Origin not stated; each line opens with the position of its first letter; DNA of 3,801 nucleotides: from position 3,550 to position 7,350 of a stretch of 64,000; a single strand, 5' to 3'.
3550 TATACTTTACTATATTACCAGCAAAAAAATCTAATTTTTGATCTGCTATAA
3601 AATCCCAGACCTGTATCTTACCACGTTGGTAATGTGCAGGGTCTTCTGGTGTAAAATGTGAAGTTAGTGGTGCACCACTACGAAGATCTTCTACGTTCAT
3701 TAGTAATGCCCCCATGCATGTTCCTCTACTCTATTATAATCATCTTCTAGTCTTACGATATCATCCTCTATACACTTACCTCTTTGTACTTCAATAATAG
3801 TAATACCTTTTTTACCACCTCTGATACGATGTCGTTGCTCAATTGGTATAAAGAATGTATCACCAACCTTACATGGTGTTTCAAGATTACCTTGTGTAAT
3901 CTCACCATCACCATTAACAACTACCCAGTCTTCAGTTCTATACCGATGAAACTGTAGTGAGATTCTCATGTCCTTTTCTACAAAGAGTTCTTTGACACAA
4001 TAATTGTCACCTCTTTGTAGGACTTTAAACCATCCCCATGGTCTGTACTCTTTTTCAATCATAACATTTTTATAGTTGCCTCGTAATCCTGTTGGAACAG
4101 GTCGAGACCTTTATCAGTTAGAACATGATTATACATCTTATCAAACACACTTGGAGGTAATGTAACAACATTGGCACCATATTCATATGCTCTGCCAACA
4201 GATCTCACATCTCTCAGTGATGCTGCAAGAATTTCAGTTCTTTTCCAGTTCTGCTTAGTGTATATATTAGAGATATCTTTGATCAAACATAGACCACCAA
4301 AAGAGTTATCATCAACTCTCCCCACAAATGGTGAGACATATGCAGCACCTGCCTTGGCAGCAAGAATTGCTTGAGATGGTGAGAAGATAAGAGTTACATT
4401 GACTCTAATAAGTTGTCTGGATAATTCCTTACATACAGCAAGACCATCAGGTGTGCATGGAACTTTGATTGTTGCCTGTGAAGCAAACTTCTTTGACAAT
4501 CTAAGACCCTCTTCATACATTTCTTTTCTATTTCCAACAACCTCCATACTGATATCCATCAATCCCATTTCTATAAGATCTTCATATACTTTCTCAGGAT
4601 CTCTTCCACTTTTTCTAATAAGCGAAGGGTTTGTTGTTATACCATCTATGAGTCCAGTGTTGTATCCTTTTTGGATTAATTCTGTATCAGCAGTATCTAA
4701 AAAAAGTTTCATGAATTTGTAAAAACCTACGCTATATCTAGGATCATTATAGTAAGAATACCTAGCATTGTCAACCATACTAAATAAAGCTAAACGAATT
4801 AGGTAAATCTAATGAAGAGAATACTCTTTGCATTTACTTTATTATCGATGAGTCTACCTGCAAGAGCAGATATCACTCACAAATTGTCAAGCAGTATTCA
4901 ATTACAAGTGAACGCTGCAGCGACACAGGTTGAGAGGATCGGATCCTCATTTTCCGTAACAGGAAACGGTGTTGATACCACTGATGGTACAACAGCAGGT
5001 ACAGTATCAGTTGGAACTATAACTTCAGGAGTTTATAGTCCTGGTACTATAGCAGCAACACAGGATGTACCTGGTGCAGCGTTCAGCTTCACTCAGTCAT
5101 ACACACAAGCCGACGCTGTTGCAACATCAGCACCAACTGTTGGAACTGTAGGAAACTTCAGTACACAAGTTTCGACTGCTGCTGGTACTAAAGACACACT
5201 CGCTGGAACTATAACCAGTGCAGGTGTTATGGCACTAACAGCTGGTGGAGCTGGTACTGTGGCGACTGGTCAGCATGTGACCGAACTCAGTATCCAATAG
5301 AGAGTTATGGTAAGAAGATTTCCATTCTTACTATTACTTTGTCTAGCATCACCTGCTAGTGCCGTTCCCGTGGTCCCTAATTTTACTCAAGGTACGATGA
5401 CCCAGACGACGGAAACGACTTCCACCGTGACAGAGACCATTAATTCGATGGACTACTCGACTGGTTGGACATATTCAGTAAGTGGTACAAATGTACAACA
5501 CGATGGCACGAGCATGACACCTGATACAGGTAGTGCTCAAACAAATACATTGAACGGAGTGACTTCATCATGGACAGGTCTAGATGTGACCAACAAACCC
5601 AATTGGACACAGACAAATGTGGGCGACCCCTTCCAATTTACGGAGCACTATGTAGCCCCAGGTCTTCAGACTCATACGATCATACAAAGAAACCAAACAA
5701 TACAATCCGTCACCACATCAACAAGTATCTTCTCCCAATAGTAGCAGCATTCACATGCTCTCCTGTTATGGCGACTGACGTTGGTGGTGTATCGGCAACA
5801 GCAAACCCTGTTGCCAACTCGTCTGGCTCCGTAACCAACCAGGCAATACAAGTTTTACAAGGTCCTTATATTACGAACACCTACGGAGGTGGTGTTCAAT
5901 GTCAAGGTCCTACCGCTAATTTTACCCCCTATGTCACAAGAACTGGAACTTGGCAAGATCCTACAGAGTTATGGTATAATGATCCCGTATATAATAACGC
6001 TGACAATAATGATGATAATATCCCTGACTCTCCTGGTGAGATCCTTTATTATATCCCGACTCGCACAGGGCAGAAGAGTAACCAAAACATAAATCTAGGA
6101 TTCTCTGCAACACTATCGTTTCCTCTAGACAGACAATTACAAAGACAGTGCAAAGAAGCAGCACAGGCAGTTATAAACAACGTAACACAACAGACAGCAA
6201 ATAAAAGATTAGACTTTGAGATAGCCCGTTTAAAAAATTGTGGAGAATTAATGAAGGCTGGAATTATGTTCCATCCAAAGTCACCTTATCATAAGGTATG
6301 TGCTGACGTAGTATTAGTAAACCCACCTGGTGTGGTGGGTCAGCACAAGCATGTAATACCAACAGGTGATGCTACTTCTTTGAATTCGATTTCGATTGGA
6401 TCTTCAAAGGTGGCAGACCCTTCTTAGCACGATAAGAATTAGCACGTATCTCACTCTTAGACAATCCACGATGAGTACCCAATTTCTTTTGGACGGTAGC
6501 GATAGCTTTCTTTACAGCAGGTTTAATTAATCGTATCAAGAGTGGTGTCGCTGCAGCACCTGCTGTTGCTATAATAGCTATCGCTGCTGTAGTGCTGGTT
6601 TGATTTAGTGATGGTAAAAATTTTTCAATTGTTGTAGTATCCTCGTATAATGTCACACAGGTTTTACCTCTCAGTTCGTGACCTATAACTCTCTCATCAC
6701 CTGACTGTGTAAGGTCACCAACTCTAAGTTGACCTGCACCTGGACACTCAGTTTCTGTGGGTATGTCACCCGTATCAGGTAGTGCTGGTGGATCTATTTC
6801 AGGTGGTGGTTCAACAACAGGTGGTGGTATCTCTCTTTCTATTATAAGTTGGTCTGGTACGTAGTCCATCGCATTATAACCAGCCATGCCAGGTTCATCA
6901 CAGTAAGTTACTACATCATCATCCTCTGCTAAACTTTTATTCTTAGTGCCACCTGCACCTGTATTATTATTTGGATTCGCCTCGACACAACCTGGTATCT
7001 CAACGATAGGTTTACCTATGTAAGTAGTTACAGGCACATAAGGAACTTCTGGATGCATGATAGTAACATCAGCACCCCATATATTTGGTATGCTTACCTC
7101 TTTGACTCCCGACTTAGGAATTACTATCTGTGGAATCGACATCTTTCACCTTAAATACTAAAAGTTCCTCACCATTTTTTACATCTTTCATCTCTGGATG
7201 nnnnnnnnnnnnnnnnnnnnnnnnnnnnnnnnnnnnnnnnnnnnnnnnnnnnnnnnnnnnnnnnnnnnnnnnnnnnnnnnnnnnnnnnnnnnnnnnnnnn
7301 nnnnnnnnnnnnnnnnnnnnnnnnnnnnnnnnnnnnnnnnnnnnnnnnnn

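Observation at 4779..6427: Candidate phage-encoded surface-fibre/export system: two paralogous exported subunits plus a channel-like protein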

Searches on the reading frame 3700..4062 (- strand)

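Call 107: search_protein_families(library=phrogs, proteins=[window:3700-4062:-], max_evalue=0.001)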
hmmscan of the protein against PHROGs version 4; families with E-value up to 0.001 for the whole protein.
window:3700-4062:- (120 aa): 1 family
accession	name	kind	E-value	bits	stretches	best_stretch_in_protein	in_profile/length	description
phrog_7851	-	other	5.2e-09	37.2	1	7-93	10-102/117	cysteine dioxygenase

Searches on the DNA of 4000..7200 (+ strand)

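Call 4: search_dna_similar(query=window:4000-7200:+, collection=phages, mode=near, max_rows=20)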
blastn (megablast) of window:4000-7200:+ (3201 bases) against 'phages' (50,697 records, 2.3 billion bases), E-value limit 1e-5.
Records with a match: 14; places in all: 14; records where one place covers at least 80% of the query: 0.
Best place of each record, by identity: 80-90% 3; 60-80% 11.
By first word of the organism name: Prochlorococcus 8; Marine 3; Cyanophage 2; Synechococcus 1.
By host as written in the record: Prochlorococcus sp. MED4 4; - 3; Prochlorococcus MED4 2; Prochlorococcus sp. MIT9303 2; Synechococcus sp. WH8102 2; Synechococcus sp. LTWRED 1.
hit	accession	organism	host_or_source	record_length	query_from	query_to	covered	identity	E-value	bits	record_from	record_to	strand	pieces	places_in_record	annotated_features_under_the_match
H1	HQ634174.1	Prochlorococcus phage MED4-213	Prochlorococcus MED4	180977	1361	2353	31%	73.1%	2e-80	307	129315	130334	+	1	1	hypothetical protein (x2)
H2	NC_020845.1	Prochlorococcus phage MED4-213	Prochlorococcus MED4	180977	1361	2353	31%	73.1%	2e-80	307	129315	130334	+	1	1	hypothetical protein (x2)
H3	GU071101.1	Prochlorococcus phage P-HM1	Prochlorococcus sp. MED4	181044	1361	2353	31%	72.1%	8e-64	252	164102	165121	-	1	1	hypothetical protein (x2)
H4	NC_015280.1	Prochlorococcus phage P-HM1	Prochlorococcus sp. MED4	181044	1361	2353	31%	72.1%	8e-64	252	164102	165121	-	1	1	hypothetical protein (x2)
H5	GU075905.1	Prochlorococcus phage P-HM2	Prochlorococcus sp. MED4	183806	1768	2353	18%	75.3%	3e-68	267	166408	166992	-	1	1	hypothetical protein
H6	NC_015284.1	Prochlorococcus phage P-HM2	Prochlorococcus sp. MED4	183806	1768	2353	18%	75.3%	3e-68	267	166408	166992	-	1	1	hypothetical protein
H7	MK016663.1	Synechococcus phage S-H68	Synechococcus sp. LTWRED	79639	309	513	6%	77.2%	9e-24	119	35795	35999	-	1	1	transaldolase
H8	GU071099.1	Prochlorococcus phage P-RSM4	Prochlorococcus sp. MIT9303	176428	1764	1939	5%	77.7%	2e-19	104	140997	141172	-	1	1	hypothetical protein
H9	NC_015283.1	Prochlorococcus phage P-RSM4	Prochlorococcus sp. MIT9303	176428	1764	1939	5%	77.7%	2e-19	104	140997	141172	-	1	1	hypothetical protein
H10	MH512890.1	Cyanophage S-TIM4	Synechococcus sp. WH8102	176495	1764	1939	5%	76.5%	5e-16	94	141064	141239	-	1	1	ORF_167: unknown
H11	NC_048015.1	Cyanophage S-TIM4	Synechococcus sp. WH8102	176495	1764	1939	5%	76.5%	5e-16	94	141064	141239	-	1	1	ORF_167: hypothetical protein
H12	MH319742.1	Marine virus AG-345-E15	single cell amplified by WGA-X; seawater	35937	1781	1914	4%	84.4%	1e-27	132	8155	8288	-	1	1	record has no annotation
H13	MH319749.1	Marine virus AG-345-F15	single cell amplified by WGA-X; seawater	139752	1826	1908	3%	84.5%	1e-12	82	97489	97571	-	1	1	record has no annotation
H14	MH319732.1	Marine virus AG-345-E02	single cell amplified by WGA-X; seawater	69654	1823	1887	2%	89.2%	1e-12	82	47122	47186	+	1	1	record has no annotation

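Call 5: get_annotated_region(hit=H1, flank=4000)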
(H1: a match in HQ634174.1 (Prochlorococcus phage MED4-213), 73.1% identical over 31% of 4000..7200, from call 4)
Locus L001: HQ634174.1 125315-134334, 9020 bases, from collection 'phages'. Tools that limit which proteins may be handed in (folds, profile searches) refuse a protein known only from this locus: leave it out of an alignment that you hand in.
description: Cyanophage MED4-213, complete genome.
organism: Prochlorococcus phage MED4-213 (NCBI taxid 889956)
taxonomy: Viruses; Duplodnaviria; Heunggongvirae; Uroviricota; Caudoviricetes; Eurybiavirus; Eurybiavirus MED4213
host: Prochlorococcus MED4; source: ALOHA; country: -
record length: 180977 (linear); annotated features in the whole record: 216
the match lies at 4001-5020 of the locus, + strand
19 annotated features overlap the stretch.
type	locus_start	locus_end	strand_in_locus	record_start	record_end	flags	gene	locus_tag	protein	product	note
CDS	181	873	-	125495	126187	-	-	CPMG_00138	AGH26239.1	heme oxygenase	-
CDS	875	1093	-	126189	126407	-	-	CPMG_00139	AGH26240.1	hypothetical protein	-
CDS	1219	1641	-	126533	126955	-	-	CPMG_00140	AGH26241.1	membrane protein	-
CDS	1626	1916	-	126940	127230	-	-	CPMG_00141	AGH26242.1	hypothetical protein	-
CDS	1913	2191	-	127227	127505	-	-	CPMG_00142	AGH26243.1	carboxylesterase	-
CDS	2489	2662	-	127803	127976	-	-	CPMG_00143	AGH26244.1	hypothetical protein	-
CDS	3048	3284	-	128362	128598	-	-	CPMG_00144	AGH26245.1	high light inducible protein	-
CDS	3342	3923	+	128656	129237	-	-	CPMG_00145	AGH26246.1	hypothetical protein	-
CDS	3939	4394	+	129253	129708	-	-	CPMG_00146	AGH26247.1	hypothetical protein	-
CDS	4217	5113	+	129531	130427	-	-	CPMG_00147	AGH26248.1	hypothetical protein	-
CDS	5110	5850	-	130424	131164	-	-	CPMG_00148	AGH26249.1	hypothetical protein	-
CDS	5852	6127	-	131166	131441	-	-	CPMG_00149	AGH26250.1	hypothetical protein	-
CDS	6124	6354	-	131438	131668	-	-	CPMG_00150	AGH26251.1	hypothetical protein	-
CDS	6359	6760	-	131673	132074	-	-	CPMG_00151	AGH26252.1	hypothetical protein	-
CDS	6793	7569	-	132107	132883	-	-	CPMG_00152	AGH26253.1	hypothetical protein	-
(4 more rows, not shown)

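Call 6: get_annotated_region(hit=H8, flank=4000)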
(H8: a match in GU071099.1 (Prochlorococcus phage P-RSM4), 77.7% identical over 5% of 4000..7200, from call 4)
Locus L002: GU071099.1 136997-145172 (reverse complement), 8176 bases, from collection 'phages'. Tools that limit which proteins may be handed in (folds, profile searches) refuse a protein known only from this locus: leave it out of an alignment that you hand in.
description: Prochlorococcus phage P-RSM4, complete genome.
organism: Prochlorococcus phage P-RSM4 (NCBI taxid 444862)
taxonomy: Viruses; Duplodnaviria; Heunggongvirae; Uroviricota; Caudoviricetes; Kyanoviridae; Thaumasvirus; Thaumasvirus stim4
host: Prochlorococcus sp. MIT9303; source: Red Sea; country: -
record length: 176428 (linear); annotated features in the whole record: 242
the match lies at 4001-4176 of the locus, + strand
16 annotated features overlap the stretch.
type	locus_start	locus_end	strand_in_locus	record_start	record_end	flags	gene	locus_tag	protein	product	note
CDS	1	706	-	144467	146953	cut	gp43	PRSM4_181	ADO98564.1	DNA polymerase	T4-LIKE GC: 178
CDS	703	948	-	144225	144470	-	-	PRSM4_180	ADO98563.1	hypothetical protein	T4-LIKE GC: 417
CDS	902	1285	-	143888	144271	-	-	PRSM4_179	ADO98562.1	hypothetical protein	T4-LIKE GC: 176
CDS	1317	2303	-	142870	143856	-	pstS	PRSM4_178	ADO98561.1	phosphate transporter subunit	T4-LIKE GC: 243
CDS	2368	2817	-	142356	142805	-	hsp20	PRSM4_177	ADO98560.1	heat shock protein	T4-LIKE GC: 170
CDS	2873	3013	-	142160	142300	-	-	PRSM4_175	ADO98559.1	hypothetical protein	T4-LIKE GC: 652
CDS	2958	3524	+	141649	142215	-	-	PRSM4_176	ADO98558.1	hypothetical protein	T4-LIKE GC: 237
CDS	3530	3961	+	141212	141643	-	-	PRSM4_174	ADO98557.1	hypothetical protein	T4-LIKE GC: 236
CDS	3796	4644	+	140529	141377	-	-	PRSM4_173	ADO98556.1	hypothetical protein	T4-LIKE GC: 235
CDS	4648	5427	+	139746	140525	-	-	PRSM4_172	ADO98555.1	hypothetical protein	T4-LIKE GC: 234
CDS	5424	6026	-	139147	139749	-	-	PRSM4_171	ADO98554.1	hypothetical protein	T4-LIKE GC: 219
CDS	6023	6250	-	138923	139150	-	-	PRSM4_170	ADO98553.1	plasmid stability protein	T4-LIKE GC: 414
CDS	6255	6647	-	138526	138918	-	-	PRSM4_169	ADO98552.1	hypothetical protein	T4-LIKE GC: 218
CDS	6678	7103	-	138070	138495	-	regA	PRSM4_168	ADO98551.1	translational repressor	endoribonuclease; T4-LIKE GC: 168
CDS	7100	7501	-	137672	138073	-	gp62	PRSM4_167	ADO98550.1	clamp loader subunit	T4-LIKE GC: 167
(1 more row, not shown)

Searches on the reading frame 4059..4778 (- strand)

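Call 107: search_protein_families(library=phrogs, proteins=[window:4059-4778:-], max_evalue=0.001)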
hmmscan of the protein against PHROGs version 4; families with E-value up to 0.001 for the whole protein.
window:4059-4778:- (239 aa): 1 family
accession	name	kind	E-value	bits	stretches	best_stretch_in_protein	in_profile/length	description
phrog_440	-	other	3.9e-88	295.6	1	23-235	1-215/219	transaldolase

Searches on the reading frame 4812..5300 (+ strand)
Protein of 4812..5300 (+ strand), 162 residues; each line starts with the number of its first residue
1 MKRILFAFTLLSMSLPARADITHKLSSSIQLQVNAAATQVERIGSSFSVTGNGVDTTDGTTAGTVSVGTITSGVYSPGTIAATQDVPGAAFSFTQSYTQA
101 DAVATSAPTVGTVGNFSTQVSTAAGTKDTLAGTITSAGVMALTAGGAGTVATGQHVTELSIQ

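Call 7: search_protein_families(library=pfam, proteins=[window:4812-5300:+], max_evalue=1)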
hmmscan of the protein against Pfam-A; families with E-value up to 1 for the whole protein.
window:4812-5300:+ (162 aa): 1 family
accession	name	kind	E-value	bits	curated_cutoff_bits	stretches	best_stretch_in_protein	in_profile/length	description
PF19847.4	DUF6322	-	0.059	14.3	30.6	1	40-100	7-74/100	Family of unknown function (DUF6322)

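Call 8: search_protein_families(library=phrogs, proteins=[window:4812-5300:+], max_evalue=0.01)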
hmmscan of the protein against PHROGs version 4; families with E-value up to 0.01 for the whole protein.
window:4812-5300:+ (162 aa): 1 family
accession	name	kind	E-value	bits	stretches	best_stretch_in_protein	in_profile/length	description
phrog_564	-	unknown function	1.1e-60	205.4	1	1-162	1-163/164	-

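Call 11: search_dna_similar(query=window:4812-5300:+, collection=phages, mode=protein, max_rows=40, rows=spread)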
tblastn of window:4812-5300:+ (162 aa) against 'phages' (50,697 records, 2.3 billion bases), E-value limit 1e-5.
Records with a match: 353; places in all: 353; records where one place covers at least 80% of the query: 299.
Best place of each record, by identity: 60-80% 46; <60% 307.
By first word of the organism name: Synechococcus 272; Cyanophage 56; Prochlorococcus 16; Marine 9.
By host as written in the record: - 130; Synechococcus 97; Synechococcus sp. 25; Synechococcus sp. WH7803 22; Synechococcus sp. WH8102 14; Synechococcus sp. WH 7803 13; Synechococcus sp. MW02 7; Parasynechococcus marenigrum WH 8102 6; and 18 more.
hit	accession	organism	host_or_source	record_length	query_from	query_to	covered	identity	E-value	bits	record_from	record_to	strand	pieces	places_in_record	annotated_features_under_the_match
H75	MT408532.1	Synechococcus phage SynMITS9220M01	Synechococcus sp. MIT S9220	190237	1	162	100%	69.8%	9e-33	127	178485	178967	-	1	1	OMP1 protein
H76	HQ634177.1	Synechococcus phage S-CAM1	Synechococcus sp. WH7803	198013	1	161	99%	63.6%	1e-23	101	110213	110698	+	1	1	OMP1 protein | hypothetical protein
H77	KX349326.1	Cyanophage S-RIM12_WH_05_0310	USA: Vineyard Sound, Massachusetts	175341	1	161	99%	62.6%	1e-26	110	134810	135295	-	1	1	hypothetical protein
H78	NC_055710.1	Synechococcus phage S-CAM22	Synechococcus sp.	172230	1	161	99%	61.7%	4e-26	108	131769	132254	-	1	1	OMP1 protein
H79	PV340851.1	Synechococcus phage Sf-CH3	Synechococcus sp. WH8102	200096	1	161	99%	61.1%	5e-23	100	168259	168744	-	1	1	hypothetical protein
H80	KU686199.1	Synechococcus phage S-CAM3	Synechococcus sp.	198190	1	161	99%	58.9%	3e-13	72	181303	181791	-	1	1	hypothetical protein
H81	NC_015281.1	Synechococcus phage S-ShM2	Synechococcus sp. WH8102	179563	1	161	99%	58.6%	2e-23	100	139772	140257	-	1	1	hypothetical protein (x2)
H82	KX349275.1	Synechococcus phage S-RIM2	Synechococcus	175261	1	161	99%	57.4%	3e-22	97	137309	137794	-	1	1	hypothetical protein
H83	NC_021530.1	Synechococcus phage S-CAM8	Synechococcus sp. WH7803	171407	1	161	99%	57.4%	3e-21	95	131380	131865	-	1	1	OMP1 protein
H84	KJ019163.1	Synechococcus phage ACG-2014a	-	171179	1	161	99%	57.4%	4e-21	94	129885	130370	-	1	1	OMP1 protein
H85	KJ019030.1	Synechococcus phage ACG-2014a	-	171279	1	161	99%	57.4%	4e-21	94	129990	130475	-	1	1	OMP1 protein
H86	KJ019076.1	Synechococcus phage ACG-2014a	-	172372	1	161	99%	57.4%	4e-21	94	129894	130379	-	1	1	OMP1 protein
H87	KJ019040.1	Synechococcus phage ACG-2014b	-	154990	1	161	99%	56.2%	4e-20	92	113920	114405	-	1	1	OMP1 protein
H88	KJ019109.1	Synechococcus phage ACG-2014b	-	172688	1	161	99%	56.2%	4e-20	92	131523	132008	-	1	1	OMP1 protein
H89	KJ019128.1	Synechococcus phage S-MbCM6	-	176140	1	161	99%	56.2%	4e-20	91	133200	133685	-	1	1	OMP1 protein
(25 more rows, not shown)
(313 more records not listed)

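Call 32: find_homologous_proteins(query=window:4812-5300:+, max_evalue=0.001)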
Query window:4812-5300:+ (162 aa): 7101 proteins with E <= 0.001 among 7851 candidates; the best 120 are listed.
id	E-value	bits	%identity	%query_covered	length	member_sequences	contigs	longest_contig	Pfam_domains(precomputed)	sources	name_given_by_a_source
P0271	9.9e-89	313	100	100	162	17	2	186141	PF19847.5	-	-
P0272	1.9e-86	305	97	100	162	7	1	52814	PF19847.5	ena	-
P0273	1.5e-83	296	94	100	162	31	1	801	PF19847.5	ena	-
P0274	5.6e-82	291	92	100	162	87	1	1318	PF19847.5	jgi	-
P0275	9.6e-82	290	91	100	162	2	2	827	PF19847.5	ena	-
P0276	4.0e-81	288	94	100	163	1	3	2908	PF19847.5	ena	-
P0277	1.1e-80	287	90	100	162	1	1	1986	PF19847.5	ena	-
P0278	1.8e-80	286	89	100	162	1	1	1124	PF19847.5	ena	-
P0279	6.6e-80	284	91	100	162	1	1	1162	PF19847.5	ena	-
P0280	6.8e-80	284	90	100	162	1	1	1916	PF19847.5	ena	-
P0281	4.1e-79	281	89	100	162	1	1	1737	PF19847.5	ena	-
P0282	7.2e-79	281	88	100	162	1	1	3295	PF19847.5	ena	-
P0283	3.1e-78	279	98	93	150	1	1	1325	PF19847.5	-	-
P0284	1.8e-77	276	95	90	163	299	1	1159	PF19847.5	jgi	-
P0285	2.6e-77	276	97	93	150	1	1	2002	PF19847.5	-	-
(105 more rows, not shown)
